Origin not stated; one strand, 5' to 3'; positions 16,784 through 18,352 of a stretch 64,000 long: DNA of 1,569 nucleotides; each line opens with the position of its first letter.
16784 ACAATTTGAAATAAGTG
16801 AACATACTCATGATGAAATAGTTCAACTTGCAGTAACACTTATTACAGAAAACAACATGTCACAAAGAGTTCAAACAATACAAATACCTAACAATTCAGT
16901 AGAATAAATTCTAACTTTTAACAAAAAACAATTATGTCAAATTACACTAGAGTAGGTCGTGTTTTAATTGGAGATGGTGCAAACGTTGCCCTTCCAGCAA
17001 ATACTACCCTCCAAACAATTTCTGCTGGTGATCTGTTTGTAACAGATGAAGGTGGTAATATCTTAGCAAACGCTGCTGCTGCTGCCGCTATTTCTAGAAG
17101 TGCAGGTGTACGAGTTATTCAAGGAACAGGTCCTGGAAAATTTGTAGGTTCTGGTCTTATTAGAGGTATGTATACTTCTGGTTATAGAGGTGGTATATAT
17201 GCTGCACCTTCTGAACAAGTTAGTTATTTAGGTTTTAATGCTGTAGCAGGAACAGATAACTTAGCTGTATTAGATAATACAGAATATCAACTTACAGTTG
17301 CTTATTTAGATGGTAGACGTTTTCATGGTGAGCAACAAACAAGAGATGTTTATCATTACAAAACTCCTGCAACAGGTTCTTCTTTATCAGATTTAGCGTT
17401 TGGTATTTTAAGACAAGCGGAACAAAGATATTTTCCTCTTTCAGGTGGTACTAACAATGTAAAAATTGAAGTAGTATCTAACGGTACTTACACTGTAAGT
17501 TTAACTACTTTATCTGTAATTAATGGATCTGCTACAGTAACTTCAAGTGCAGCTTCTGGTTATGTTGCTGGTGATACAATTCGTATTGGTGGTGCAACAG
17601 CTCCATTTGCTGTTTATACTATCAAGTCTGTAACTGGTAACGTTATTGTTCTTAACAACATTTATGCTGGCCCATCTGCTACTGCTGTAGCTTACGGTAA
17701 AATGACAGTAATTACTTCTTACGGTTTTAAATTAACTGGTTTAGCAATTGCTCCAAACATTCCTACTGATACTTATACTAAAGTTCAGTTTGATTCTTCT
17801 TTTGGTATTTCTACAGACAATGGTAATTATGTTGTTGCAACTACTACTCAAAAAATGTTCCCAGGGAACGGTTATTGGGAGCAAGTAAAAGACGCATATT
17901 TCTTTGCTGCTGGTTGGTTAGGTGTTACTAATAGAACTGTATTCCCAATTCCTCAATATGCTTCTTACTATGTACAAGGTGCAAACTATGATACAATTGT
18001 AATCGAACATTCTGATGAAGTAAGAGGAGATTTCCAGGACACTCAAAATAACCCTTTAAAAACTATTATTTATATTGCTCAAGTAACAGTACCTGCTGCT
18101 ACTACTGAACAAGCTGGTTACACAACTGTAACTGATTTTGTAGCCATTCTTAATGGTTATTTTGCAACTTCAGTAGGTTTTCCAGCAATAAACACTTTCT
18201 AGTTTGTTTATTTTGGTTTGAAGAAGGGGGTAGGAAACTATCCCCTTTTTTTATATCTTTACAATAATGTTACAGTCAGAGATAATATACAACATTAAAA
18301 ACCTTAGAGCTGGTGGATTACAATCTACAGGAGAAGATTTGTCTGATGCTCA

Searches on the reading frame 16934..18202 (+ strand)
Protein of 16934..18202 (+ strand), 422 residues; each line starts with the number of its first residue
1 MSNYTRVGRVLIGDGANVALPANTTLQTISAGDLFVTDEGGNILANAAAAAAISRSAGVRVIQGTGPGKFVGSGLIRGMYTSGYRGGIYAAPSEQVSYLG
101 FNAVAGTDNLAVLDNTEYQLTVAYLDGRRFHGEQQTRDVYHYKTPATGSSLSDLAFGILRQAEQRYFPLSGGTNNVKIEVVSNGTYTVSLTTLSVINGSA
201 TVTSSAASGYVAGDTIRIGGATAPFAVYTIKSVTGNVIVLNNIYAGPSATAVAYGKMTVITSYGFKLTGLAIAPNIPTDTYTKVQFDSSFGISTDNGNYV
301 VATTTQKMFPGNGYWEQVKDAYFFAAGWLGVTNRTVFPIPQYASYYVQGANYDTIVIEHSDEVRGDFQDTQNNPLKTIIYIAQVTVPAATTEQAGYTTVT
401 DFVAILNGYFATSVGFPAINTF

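Call 10: search_dna_similar(query=window:16934-18202:+, collection=phages, mode=protein, max_rows=20)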
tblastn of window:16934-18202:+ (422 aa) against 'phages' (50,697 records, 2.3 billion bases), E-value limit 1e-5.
No match.

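Call 11: search_protein_families(library=phrogs, proteins=[window:16934-18202:+], max_evalue=0.001)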
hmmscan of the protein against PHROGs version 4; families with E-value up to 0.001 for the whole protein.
window:16934-18202:+ (422 aa): 0 families
